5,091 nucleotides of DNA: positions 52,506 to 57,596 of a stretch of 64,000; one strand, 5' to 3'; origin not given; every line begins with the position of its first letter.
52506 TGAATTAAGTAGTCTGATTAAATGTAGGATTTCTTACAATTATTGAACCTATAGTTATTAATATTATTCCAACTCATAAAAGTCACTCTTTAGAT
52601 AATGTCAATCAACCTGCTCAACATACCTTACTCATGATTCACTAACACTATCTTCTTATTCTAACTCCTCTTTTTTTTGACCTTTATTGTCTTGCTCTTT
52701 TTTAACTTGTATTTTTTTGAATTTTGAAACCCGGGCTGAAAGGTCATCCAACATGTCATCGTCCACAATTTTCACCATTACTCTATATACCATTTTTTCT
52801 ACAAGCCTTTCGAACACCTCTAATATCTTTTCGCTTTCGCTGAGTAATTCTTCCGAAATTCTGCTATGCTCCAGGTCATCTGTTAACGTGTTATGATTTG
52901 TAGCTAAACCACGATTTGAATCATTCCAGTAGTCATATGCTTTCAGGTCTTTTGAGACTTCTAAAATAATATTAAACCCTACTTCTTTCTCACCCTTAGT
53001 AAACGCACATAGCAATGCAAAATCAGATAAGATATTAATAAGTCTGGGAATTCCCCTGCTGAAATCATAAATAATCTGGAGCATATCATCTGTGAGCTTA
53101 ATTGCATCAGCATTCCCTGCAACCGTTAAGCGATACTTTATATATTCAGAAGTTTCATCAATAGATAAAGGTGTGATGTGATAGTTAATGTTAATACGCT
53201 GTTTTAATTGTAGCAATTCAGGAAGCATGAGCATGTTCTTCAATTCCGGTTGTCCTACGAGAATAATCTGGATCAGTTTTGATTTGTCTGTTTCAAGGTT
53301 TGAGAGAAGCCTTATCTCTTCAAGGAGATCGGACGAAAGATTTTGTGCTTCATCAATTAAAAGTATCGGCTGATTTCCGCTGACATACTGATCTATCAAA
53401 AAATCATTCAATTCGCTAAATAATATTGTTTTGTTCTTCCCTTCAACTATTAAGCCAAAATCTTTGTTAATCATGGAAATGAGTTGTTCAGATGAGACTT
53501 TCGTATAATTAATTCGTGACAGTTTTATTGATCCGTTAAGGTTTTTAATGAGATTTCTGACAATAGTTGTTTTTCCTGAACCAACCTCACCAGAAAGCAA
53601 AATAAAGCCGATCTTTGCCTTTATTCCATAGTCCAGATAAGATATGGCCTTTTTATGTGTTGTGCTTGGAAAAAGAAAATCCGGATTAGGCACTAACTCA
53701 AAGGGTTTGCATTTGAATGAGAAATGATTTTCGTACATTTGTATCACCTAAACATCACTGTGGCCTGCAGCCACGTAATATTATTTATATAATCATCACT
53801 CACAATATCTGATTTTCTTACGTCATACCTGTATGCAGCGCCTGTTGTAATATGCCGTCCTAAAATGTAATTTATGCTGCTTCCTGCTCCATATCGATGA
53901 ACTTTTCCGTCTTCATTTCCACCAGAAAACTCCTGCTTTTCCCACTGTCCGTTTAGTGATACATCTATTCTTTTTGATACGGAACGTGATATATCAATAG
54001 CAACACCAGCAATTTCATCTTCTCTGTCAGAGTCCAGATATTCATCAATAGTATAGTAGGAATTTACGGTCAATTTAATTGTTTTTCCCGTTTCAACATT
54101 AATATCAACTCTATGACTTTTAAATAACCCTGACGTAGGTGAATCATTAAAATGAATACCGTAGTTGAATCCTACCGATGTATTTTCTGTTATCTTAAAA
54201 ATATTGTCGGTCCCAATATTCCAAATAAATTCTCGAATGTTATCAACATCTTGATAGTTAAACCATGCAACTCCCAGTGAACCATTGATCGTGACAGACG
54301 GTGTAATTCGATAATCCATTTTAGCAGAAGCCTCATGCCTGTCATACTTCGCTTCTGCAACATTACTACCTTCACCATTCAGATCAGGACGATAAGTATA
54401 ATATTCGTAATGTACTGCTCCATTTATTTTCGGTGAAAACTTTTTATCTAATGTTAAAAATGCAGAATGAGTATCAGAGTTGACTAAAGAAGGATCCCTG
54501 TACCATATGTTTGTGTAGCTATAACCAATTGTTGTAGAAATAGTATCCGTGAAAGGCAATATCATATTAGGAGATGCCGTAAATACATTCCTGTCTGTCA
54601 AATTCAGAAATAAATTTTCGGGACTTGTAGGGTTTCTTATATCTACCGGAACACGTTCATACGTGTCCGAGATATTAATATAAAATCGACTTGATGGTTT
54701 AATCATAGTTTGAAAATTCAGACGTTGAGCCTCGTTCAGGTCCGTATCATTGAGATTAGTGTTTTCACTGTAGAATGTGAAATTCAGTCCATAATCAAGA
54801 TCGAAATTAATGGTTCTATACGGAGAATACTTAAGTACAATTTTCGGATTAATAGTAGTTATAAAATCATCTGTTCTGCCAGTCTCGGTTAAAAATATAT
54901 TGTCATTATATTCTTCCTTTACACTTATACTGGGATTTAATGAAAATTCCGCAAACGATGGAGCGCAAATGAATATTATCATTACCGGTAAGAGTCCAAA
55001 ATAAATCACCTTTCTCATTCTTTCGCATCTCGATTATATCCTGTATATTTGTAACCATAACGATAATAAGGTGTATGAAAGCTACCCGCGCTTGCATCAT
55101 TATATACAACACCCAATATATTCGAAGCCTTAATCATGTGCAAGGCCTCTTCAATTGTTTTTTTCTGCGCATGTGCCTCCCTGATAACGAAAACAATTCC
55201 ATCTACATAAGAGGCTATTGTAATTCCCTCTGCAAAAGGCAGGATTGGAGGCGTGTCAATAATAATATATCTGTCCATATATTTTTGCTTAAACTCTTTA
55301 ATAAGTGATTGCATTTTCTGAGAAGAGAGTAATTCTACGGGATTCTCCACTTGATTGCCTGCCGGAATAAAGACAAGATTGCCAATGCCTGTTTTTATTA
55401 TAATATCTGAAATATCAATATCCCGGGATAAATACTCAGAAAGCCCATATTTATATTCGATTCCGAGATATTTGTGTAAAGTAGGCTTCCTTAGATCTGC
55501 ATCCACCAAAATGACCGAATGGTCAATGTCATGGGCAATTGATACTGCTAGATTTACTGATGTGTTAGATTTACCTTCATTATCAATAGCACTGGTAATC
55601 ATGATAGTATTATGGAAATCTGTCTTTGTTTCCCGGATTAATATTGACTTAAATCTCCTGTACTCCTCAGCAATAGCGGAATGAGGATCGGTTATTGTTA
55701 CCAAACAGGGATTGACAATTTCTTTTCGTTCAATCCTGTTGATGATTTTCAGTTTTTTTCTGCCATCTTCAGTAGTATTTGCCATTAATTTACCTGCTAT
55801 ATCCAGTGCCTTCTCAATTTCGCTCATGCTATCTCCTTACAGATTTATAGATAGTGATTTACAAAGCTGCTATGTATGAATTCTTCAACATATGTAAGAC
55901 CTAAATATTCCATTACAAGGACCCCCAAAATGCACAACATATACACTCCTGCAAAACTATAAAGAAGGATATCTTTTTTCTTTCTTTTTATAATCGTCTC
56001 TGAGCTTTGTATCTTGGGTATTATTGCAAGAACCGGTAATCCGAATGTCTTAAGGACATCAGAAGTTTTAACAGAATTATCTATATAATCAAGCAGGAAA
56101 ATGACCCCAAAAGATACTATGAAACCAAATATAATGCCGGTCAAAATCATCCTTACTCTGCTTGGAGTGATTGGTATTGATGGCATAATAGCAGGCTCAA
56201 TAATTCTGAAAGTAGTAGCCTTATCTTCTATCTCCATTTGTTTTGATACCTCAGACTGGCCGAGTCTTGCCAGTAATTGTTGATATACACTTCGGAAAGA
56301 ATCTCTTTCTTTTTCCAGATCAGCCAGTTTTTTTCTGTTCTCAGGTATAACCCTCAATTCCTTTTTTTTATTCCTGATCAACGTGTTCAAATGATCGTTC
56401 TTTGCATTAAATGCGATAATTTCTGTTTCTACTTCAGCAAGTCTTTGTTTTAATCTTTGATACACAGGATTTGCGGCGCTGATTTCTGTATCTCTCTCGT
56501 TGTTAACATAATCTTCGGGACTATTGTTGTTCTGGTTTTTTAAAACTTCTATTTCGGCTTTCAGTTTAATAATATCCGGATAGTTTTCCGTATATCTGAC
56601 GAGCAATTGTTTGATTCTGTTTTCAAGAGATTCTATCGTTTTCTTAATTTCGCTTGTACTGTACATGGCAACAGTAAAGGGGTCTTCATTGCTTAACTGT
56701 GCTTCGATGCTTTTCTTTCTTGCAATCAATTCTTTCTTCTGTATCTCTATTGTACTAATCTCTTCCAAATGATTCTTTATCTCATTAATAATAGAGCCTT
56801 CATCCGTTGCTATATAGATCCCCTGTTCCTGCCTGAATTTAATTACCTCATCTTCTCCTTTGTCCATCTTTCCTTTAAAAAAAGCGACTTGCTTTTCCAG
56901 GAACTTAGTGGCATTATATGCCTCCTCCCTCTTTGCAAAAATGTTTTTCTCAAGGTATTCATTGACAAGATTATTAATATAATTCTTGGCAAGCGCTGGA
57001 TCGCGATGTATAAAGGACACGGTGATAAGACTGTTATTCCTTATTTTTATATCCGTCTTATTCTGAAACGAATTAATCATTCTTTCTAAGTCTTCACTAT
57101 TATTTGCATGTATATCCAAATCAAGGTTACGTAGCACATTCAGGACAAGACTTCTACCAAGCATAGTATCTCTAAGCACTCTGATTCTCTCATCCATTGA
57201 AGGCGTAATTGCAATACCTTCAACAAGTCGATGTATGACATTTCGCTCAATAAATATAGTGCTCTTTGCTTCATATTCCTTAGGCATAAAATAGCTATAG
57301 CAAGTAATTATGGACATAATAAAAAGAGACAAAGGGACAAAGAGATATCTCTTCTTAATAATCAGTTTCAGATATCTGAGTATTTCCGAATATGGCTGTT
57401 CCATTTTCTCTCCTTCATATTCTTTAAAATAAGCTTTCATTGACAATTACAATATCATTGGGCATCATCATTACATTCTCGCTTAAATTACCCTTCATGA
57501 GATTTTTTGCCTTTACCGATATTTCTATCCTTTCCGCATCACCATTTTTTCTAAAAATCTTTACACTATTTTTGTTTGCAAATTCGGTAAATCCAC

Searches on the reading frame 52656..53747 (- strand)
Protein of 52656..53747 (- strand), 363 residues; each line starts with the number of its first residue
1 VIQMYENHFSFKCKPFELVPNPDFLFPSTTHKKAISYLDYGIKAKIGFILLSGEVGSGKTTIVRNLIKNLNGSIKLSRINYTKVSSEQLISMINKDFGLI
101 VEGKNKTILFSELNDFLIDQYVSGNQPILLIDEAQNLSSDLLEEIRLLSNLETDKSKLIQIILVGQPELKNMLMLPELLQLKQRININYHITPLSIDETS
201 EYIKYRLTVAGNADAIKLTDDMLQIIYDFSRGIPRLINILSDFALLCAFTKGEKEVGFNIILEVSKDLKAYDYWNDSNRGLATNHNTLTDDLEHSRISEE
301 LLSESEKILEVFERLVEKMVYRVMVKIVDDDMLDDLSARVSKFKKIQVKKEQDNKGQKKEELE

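Call 44: search_protein_families(library=pfam, proteins=[window:52656-53747:-], max_evalue=0.0001)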
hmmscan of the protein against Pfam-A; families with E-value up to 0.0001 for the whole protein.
window:52656-53747:- (363 aa): 5 families
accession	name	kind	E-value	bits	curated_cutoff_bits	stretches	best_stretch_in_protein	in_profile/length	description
PF13401.12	AAA_22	-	1.9e-26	93.3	27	1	47-173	6-130/130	AAA domain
PF13191.12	AAA_16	-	1.4e-06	29.3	32.6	1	47-157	25-163/167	AAA ATPase domain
PF13173.12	AAA_14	-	3.6e-06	27.4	27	1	49-198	5-127/129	AAA domain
PF00004.35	AAA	-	8.3e-06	26.7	21.2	1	49-157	1-98/131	ATPase family associated with various cellular activities (AAA)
PF13245.12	AAA_19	-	5.5e-05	23.8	25.1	0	47-166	12-125/134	AAA domain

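Call 45: search_protein_families(library=ncbifam, proteins=[window:52656-53747:-], max_evalue=1e-8)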
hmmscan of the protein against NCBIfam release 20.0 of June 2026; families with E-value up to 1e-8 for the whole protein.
window:52656-53747:- (363 aa): 1 family
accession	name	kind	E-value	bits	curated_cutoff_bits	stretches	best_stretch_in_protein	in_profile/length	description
TIGR03015.1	pepcterm_ATPase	hypoth_equivalog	4e-107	357.6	324.5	1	4-269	1-267/269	XrtA/PEP-CTERM system-associated ATPase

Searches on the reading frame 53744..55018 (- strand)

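Call 44: search_protein_families(library=pfam, proteins=[window:53744-55018:-], max_evalue=0.0001)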
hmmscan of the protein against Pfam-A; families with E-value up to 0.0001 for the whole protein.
window:53744-55018:- (424 aa): 1 family
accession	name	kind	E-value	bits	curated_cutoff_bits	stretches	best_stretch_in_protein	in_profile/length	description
PF10082.15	BBP2_2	-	6.7e-16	58.6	23.7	1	24-95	12-81/378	Putative beta-barrel porin 2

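Call 45: search_protein_families(library=ncbifam, proteins=[window:53744-55018:-], max_evalue=1e-8)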
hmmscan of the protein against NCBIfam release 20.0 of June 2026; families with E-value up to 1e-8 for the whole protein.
window:53744-55018:- (424 aa): 1 family
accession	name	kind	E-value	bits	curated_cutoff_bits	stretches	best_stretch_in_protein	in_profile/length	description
TIGR03016.1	pepcterm_hypo_1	hypoth_equivalog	1.7e-47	162.5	90.85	2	23-289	2-257/477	TIGR03016 family PEP-CTERM system-associated outer membrane protein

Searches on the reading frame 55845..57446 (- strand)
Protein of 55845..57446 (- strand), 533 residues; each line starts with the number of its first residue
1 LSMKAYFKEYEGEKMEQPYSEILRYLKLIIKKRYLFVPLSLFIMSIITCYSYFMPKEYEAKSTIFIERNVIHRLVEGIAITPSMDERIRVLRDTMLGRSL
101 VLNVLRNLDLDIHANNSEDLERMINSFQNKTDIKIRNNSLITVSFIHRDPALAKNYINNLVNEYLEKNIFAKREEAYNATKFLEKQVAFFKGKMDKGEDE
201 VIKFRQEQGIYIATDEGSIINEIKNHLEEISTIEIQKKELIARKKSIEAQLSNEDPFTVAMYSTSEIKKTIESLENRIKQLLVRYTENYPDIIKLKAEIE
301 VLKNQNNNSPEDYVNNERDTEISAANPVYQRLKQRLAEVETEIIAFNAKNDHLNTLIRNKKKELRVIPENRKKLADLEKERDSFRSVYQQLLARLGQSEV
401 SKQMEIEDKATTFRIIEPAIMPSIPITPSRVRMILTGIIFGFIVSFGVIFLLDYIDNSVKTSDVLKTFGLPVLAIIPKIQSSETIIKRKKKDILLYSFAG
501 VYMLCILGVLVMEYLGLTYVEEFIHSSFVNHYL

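Call 45: search_protein_families(library=ncbifam, proteins=[window:55845-57446:-], max_evalue=1e-8)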
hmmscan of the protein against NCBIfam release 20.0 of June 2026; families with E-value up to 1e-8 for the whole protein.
window:55845-57446:- (533 aa): 5 families
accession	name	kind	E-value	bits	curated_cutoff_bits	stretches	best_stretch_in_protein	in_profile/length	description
TIGR03007.1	pepcterm_ChnLen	equivalog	2.9e-139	464.5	278.85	1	21-514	2-498/498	XrtA system polysaccharide chain length determinant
TIGR03017.1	EpsF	equivalog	8.6e-25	87.3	422.75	1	26-476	6-443/444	chain length determinant protein EpsF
NF007350.0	PRK09841.1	equivalog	1.4e-21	76.3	1248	1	359-492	357-486/726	tyrosine-protein kinase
NF008568.0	PRK11519.1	equivalog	5.2e-18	64.6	1068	0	361-478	359-472/720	tyrosine-protein kinase Wzc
TIGR01005.1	eps_transp_fam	subfamily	1.1e-09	37.1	411.7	1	109-477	124-478/754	exopolysaccharide transport protein family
